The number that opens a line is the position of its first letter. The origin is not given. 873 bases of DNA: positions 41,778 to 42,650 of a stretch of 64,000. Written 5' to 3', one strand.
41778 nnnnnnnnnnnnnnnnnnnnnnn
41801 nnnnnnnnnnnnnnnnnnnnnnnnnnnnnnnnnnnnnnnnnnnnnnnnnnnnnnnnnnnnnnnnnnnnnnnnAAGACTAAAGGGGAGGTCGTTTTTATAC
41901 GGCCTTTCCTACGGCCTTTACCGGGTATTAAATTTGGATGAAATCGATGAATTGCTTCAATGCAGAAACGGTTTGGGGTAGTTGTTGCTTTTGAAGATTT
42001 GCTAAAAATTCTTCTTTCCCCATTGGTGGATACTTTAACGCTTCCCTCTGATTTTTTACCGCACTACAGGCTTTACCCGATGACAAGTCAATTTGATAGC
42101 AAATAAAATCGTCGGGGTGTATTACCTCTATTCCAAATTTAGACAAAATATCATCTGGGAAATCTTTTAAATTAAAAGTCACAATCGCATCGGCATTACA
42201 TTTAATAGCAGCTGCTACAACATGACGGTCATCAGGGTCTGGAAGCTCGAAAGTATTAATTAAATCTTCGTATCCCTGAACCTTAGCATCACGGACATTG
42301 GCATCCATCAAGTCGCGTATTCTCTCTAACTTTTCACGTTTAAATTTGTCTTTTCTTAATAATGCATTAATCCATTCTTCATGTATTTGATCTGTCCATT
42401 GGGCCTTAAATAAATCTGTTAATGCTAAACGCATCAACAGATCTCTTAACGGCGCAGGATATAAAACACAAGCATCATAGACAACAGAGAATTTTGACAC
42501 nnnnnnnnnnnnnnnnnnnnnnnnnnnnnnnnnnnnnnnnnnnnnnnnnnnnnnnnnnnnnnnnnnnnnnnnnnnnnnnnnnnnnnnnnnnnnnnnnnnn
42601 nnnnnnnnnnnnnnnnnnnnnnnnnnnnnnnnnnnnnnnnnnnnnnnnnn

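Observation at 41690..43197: PIN/HTH cassette flanked by the intact phnY 3' end and a diverged duplicate of the same ~150 bp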

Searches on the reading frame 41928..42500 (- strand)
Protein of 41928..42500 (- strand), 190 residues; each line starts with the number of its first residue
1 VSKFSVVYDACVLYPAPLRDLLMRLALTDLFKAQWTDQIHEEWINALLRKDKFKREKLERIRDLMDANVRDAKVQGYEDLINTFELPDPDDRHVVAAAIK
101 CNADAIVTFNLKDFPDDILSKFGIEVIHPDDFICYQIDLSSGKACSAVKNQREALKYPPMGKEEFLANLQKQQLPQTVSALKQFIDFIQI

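Call 5: search_protein_families(library=pfam, proteins=[window:41928-42500:-], max_evalue=0.01)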
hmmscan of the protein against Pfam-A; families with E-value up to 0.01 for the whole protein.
window:41928-42500:- (190 aa): 2 families
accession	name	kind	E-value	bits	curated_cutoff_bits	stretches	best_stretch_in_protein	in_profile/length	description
PF13470.12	PIN_3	-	5e-10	40.6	27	1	6-111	2-114/115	PIN domain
PF10130.15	PIN_2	-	0.0075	16.9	22.4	0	41-104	40-107/133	PIN domain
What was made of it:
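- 41928..42500 (-): PIN-domain toxin gene (PIN_3 + VapC50_C; RSP_2648-like). 190 aa, GTG start overlapping the antitoxin stop by 1 nt (GTGA). Convergent with phnY. Pfam PIN_3 5e-10 (call 5).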

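Call 8: find_encoding_contigs(protein=window:41928-42500:-, flank=6000, max_places=10)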
Protein window:41928-42500:- (190 aa): no gene with exactly this product is on record in the collection.
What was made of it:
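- Tried and rejected: The exact 190-aa PIN is not on record (call 8).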

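Call 19: find_homologous_proteins(query=window:41928-42500:-, max_evalue=1e-10)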
Query window:41928-42500:- (190 aa): 7995 proteins with E <= 1e-10 among 8000 candidates; the best 120 are listed.
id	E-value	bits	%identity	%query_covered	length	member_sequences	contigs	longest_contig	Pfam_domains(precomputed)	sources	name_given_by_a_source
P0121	1.5e-107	375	89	99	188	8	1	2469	PF26343.1,PF13470.13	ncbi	-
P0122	3.4e-107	374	88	99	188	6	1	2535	PF26343.1,PF13470.13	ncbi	-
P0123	1.7e-104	365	90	96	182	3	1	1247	PF26343.1,PF13470.13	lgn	-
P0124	1.2e-101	356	84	99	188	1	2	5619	PF26343.1,PF13470.13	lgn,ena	-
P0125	7.9e-101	353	84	99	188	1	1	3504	PF26343.1,PF13470.13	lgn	-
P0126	6.4e-99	347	87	99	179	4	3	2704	PF26343.1,PF13470.13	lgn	-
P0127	3.5e-91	322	76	99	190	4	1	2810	PF26343.1,PF13470.13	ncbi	-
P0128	8.0e-90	317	86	87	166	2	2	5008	PF26343.1,PF13470.13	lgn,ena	-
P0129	2.9e-88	312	74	99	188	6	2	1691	PF26343.1,PF13470.13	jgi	jgi:predicted nucleic acid-binding protein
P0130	3.5e-88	312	73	99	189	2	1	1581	PF26343.1,PF13470.13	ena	-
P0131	5.1e-88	311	74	99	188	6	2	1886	PF26343.1,PF13470.13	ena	-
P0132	5.2e-88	311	72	99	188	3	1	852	PF26343.1,PF13470.13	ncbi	-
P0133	5.3e-88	311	75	97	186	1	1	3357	PF26343.1,PF13470.13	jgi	jgi:predicted nucleic acid-binding protein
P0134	4.0e-87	309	74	99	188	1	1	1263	PF26343.1,PF13470.13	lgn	-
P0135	4.4e-87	308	73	99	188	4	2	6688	PF26343.1,PF13470.13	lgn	-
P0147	6.6e-86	305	73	99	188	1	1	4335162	PF26343.1,PF13470.13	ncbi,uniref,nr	ncbi:PIN domain-containing protein [Methylomarinum vadi]|uniref:PIN domain-containing protein n=1 Ta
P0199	1.4e-82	294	69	99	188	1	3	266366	PF26343.1,PF13470.13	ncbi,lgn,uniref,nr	ncbi:PIN domain-containing protein [Marinimicrobium koreense]|uniref:PIN domain-containing protein n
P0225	1.7e-81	290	68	99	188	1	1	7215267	PF26343.1,PF13470.13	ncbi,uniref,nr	ncbi:conserved hypothetical protein [Hahella chejuensis KCTC 2396]|uniref:Uncharacterized protein n=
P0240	1.9e-80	287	66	99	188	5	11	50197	PF26343.1,PF13470.13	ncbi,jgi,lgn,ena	-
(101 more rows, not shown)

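Call 20: find_encoding_contigs(protein=P0124, flank=5000, max_places=4)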
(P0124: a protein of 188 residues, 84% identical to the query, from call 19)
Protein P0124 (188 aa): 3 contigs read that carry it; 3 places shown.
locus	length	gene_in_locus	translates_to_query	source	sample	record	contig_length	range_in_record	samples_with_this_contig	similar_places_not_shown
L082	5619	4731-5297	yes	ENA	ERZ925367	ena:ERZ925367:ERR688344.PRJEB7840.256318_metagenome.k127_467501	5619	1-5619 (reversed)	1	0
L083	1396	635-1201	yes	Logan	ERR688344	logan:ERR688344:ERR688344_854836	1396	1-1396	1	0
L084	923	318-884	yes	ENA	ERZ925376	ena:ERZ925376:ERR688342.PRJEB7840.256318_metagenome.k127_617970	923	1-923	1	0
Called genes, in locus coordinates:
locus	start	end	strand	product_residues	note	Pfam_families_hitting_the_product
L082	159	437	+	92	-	PF19883:DUF6356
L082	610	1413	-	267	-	PF03781:FGE-sulfatase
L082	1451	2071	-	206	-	-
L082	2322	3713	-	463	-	-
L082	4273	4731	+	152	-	PF12728:HTH_17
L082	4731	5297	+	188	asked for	PF13470:PIN_3, PF26343:VapC50_C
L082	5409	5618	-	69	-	?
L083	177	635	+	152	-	PF12728:HTH_17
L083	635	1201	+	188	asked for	PF13470:PIN_3, PF26343:VapC50_C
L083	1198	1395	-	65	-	?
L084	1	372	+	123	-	?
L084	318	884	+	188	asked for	PF13470:PIN_3, PF26343:VapC50_C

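Call 21: find_encoding_contigs(protein=P0128, flank=5000, max_places=4)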
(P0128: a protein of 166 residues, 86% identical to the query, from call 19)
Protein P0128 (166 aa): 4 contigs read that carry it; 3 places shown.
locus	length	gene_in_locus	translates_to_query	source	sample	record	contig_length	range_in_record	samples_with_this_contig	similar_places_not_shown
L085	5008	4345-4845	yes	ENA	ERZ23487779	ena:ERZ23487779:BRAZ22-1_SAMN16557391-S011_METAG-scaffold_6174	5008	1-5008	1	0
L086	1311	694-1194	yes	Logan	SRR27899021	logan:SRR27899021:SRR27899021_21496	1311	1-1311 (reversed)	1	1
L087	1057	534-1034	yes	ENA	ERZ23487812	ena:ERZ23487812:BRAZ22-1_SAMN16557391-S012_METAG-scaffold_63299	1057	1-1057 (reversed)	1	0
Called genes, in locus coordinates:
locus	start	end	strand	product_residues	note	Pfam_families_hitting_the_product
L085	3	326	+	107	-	?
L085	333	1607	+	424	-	PF01266:DAO (weak), PF01494:FAD_binding_3, PF05834:Lycopene_cycl (faint), PF08491:SE (weak)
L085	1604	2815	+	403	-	PF00070:Pyr_redox (faint), PF01266:DAO (weak), PF01494:FAD_binding_3, PF07992:Pyr_redox_2 (faint)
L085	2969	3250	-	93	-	PF21716:dnstrm_HI1420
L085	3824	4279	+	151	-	PF12728:HTH_17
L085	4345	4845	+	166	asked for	PF13470:PIN_3 (weak), PF26343:VapC50_C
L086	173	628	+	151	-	PF12728:HTH_17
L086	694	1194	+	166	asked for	PF13470:PIN_3 (weak), PF26343:VapC50_C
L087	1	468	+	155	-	?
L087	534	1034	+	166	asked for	PF13470:PIN_3 (weak), PF26343:VapC50_C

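Call 22: find_encoding_contigs(protein=P0121, flank=5000, max_places=4)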
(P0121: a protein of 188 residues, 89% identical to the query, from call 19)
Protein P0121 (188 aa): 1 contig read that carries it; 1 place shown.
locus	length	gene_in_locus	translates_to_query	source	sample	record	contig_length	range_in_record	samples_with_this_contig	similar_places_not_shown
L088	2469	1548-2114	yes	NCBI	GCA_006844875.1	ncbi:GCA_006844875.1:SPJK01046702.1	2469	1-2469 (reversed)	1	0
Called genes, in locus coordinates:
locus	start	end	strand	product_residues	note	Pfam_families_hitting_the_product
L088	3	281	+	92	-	?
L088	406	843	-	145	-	PF09851:SHOCT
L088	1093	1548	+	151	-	PF12728:HTH_17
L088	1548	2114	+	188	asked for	PF13470:PIN_3, PF26343:VapC50_C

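Call 23: find_encoding_contigs(protein=P0125, flank=5000, max_places=4)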
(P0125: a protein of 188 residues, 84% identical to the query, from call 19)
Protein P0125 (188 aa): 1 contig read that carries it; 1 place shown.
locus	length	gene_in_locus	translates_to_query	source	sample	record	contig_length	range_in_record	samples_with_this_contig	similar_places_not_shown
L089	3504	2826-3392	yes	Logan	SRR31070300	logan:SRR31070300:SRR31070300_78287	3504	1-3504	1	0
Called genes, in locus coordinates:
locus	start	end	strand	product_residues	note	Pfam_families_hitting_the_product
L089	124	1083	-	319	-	-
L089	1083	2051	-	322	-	PF14072:DndB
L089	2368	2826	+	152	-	PF12728:HTH_17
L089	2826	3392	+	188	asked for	PF13470:PIN_3, PF26343:VapC50_C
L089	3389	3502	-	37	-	?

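Call 37: find_related_loci(query=A3, collection=metagenome_contigs, flank=5000)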
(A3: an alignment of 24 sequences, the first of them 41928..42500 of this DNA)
Query A3 (190 aa) in metagenome_contigs; peptide patterns used: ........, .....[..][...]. (x = any residue, [..] = any of these).
600 stretches matched a pattern (row limit reached: there are more); 571 encode a relative of the query (tblastn E <= 1e-3); the best 80 are kept; 80 distinct loci.
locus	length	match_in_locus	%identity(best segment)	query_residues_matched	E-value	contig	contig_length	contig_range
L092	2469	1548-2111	89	1-188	4e-117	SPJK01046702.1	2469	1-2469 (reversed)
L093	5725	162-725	71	1-188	3e-94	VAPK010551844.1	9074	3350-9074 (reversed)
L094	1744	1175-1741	72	1-189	8e-98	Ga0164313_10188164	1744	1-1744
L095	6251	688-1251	71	1-188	3e-92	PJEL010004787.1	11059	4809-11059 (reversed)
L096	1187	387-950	71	1-188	2e-99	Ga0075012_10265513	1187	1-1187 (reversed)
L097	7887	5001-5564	70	1-188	1e-89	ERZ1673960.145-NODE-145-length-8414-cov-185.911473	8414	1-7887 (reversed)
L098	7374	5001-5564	69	1-188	2e-89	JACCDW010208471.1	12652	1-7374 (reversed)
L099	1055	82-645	67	1-188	7e-96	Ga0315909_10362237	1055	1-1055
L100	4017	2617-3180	66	1-188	1e-88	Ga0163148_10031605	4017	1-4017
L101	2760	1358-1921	73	1-188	9e-90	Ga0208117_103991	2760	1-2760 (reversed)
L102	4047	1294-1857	69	1-188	2e-88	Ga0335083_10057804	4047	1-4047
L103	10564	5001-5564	73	1-188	2e-87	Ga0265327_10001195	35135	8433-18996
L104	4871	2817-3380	70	1-188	2e-86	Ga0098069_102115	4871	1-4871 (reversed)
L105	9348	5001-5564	68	1-188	2e-83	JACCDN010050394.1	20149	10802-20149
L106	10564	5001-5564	70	1-188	7e-81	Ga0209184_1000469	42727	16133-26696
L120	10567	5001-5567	56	1-188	6e-71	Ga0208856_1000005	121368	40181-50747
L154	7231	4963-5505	58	1-181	1e-65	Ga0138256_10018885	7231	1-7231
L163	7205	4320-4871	56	2-184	4e-65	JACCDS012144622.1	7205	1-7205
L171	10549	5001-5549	57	4-184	2e-64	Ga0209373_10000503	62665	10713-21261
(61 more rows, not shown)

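Call 51: find_related_loci(query=A3, collection=viral_contigs, flank=6000)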
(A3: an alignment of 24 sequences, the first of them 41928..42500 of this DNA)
Query A3 (190 aa) in viral_contigs; peptide patterns used: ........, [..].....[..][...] (x = any residue, [..] = any of these).
82 stretches matched a pattern; 74 encode a relative of the query (tblastn E <= 1e-3); 74 distinct loci.
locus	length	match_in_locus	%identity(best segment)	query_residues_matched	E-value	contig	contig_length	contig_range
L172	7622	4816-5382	60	1-188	2e-75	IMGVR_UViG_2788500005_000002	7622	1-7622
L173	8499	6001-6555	55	1-184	4e-66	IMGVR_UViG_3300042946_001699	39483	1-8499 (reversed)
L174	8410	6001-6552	55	2-184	9e-65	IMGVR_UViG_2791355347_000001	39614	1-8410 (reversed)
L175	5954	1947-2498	57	2-184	1e-64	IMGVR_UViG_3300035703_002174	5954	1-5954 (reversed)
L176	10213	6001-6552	54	2-184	6e-64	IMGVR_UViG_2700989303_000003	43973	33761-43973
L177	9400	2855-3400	57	2-182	1e-62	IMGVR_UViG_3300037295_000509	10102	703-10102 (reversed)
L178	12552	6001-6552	56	2-184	5e-62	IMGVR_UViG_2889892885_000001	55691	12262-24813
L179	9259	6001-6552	52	2-184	3e-59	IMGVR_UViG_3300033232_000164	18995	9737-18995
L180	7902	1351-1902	53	2-184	4e-61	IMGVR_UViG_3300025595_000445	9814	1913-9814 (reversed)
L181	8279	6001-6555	54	2-185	3e-61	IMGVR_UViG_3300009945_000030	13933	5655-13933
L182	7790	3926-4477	53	2-184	7e-61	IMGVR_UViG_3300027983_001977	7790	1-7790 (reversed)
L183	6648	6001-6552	52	2-184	7e-61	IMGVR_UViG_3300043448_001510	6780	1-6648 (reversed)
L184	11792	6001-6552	52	2-184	2e-60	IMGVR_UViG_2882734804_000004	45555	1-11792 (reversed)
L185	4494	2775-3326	54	2-184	1e-60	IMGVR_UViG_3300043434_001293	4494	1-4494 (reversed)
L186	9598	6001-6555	51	2-185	3e-60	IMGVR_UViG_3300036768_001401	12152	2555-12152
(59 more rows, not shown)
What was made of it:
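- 74 IMG/VR viral or prophage contigs carry relatives (call 51).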

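Call 57: search_dna_similar(query=window:41928-42500:-, collection=plasmids, mode=protein, max_rows=25)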
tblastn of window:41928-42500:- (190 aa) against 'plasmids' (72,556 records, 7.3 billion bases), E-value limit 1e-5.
Records with a match: 321; places in all: 329; records where one place covers at least 80% of the query: 268.
Best place of each record, by identity: 60-80% 1; <60% 320.
By first word of the organism name: Rhizobium 60; Sinorhizobium 28; Agrobacterium 22; Rhodococcus 18; Phaeobacter 10; Pantoea 10; Deinococcus 9; Enterobacter 8; Novosphingobium 8; Zymomonas 8; and 85 more.
By predicted mobility (MOB-suite, as given by PLSDB): conjugative 158; non-mobilizable 111; mobilizable 52.
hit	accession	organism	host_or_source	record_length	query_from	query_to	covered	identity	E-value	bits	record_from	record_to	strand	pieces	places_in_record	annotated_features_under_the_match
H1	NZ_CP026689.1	Nostoc sp. 'Peltigera membranacea cyanobiont' N6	Lichen thallus,Peltigera membranacea ...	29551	1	184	97%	57.8%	5e-66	225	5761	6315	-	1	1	PIN domain-containing protein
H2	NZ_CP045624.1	Roseibium aggregatum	-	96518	1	188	99%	56.1%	2e-59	206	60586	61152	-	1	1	PIN domain-containing protein | excisionase family DNA-binding protein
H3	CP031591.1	Marinibacterium anthonyi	Isolate culture,marine surface water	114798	1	188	99%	56.1%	2e-59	206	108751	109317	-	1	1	hypothetical protein | DNA binding domain, excisionase family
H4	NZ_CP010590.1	Phaeobacter gallaeciensis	cell culture,clam larvae aquaculture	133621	1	188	99%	56.1%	2e-59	206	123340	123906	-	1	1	PIN domain-containing protein | excisionase family DNA-binding protein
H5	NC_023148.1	Phaeobacter gallaeciensis DSM 26640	-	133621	1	188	99%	56.1%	2e-59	206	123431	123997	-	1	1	PIN domain-containing protein | excisionase family DNA-binding protein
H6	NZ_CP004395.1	Celeribacter indicus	-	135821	1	188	99%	56.1%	2e-59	206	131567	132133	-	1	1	PIN domain-containing protein | excisionase family DNA-binding protein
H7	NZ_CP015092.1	Salipiger abyssi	single cell,marine seawater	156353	1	188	99%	56.1%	2e-59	206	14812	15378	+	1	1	PIN domain-containing protein | excisionase family DNA-binding protein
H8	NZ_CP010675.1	Phaeobacter gallaeciensis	cell culture,clam larvae aquaculture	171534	1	188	99%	56.1%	2e-59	206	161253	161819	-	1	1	PIN domain-containing protein | excisionase family DNA-binding protein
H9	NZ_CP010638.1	Phaeobacter gallaeciensis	cell culture,clam aquaculture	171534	1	188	99%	56.1%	2e-59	206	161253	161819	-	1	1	PIN domain-containing protein | excisionase family DNA-binding protein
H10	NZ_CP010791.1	Phaeobacter gallaeciensis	cell culture,algae aquaculture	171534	1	188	99%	56.1%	2e-59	206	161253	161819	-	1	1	PIN domain-containing protein | excisionase family DNA-binding protein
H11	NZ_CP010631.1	Phaeobacter inhibens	cell culture,clam larvae aquaculture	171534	1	188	99%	56.1%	2e-59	206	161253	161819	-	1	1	PIN domain-containing protein | excisionase family DNA-binding protein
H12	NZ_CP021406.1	Pacificitalea manganoxidans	cell culture,sediment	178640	1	188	99%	56.1%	2e-59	206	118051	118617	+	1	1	PIN domain-containing protein | excisionase family DNA-binding protein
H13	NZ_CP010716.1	Phaeobacter piscinae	cell culture,fish larvae aquaculture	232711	1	188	99%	56.1%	2e-59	206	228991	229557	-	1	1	PIN domain-containing protein | excisionase family DNA-binding protein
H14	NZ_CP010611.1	Phaeobacter inhibens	cell culture,clam larvae aquaculture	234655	1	188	99%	56.1%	2e-59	206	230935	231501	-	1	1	PIN domain-containing protein | excisionase family DNA-binding protein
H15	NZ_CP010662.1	Phaeobacter inhibens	cell culture,clam larvae aquaculture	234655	1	188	99%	56.1%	2e-59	206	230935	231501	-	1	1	PIN domain-containing protein | excisionase family DNA-binding protein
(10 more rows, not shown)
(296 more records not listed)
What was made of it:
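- The family occurs on 321 plasmids, with the partner annotated as an excisionase-family protein (call 57).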

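Call 58: search_protein_families(library=ncbifam, proteins=[window:41928-42500:-], max_evalue=0.001)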
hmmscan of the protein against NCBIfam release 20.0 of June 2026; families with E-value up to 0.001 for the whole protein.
window:41928-42500:- (190 aa): 1 family
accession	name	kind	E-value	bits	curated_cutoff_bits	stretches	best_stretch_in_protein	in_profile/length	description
NF046100.1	RSP_2648_fam_PIN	equivalog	2.6e-40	138.2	170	1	6-179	1-174/177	RSP_2648 family PIN domain-containing protein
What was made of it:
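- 41928..42500 (-): NF046100 at 138 bits, below its cut-off of 170 (call 58).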

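Call 64: search_protein_families(library=pfam, proteins=[L154:5554-6066:-, L154:3104-4000:-, L120:3334-3795:+, L120:3911-4390:+, L120:5834-6157:-, L120:1855-3165:+, L163:3420-3785:-, L082:2322-3713:-, L082:5294-5617:-, L171:3871-4242:-], max_evalue=0.01)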
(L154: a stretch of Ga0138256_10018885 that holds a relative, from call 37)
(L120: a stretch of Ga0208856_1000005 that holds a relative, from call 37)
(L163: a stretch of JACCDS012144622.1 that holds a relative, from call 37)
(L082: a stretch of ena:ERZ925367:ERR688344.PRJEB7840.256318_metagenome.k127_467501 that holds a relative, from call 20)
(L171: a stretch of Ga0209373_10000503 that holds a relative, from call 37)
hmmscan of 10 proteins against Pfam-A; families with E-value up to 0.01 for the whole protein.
L154:5554-6066:- (170 aa): 1 family
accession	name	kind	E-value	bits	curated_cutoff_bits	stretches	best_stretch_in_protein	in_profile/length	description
PF00589.27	Phage_integrase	-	1.1e-17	64.7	27.1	1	1-158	30-169/172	Phage integrase family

L154:3104-4000:- (298 aa): 1 family
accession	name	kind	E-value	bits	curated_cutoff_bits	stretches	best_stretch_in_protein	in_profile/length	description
PF00533.33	BRCT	-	0.0013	19.4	21.3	1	202-270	5-65/78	BRCA1 C Terminus (BRCT) domain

L120:3334-3795:+ (153 aa): 1 family
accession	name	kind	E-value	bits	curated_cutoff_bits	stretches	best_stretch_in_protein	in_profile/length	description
PF14706.11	Tnp_DNA_bind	-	1.3e-09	38.1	24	1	50-78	30-58/58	Transposase DNA-binding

L120:3911-4390:+ (159 aa): 0 families

L120:5834-6157:- (107 aa): 0 families

L120:1855-3165:+ (436 aa): 1 family
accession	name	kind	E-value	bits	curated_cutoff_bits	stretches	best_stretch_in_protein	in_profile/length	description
PF00180.25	Iso_dh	-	3.9e-91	306.3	27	1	34-431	2-347/348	Isocitrate/isopropylmalate dehydrogenase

L163:3420-3785:- (121 aa): 1 family
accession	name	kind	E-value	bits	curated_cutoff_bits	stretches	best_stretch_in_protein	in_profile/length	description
PF12728.13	HTH_17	-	7.3e-06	26.6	27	1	59-105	4-49/51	Helix-turn-helix domain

L082:2322-3713:- (463 aa): 1 family
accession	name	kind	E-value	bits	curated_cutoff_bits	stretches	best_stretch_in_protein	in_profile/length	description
PF14932.11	HAUS-augmin3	-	0.0035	17.3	29.4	1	122-237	31-148/260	HAUS augmin-like complex subunit 3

L082:5294-5617:- (107 aa): 1 family
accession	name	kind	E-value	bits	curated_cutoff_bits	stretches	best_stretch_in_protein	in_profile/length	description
PF06808.19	DctM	-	2.2e-21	76.6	23.8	1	1-98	318-413/413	Tripartite ATP-independent periplasmic transporter, DctM component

L171:3871-4242:- (123 aa): 0 families

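Call 66: find_encoding_contigs(protein=P0225, flank=5000, max_places=3)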
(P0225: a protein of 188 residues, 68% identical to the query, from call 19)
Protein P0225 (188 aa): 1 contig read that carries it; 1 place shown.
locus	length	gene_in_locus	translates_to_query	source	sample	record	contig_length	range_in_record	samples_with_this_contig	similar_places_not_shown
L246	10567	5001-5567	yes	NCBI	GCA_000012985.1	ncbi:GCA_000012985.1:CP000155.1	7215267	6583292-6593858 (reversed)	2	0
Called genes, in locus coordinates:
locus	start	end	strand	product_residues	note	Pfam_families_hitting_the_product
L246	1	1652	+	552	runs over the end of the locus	PF00128:Alpha-amylase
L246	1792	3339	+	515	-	PF13517:FG-GAP_3, PF01839:FG-GAP (weak), PF13517:FG-GAP_3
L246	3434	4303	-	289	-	-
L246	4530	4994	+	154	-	PF12728:HTH_17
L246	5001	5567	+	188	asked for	PF13470:PIN_3, PF26343:VapC50_C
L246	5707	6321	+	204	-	-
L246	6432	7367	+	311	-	PF00248:Aldo_ket_red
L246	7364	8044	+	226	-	PF19540:DUF6064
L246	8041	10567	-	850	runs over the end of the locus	PF02687:FtsX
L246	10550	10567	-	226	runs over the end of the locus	PF00005:ABC_tran, PF13304:AAA_21 (faint)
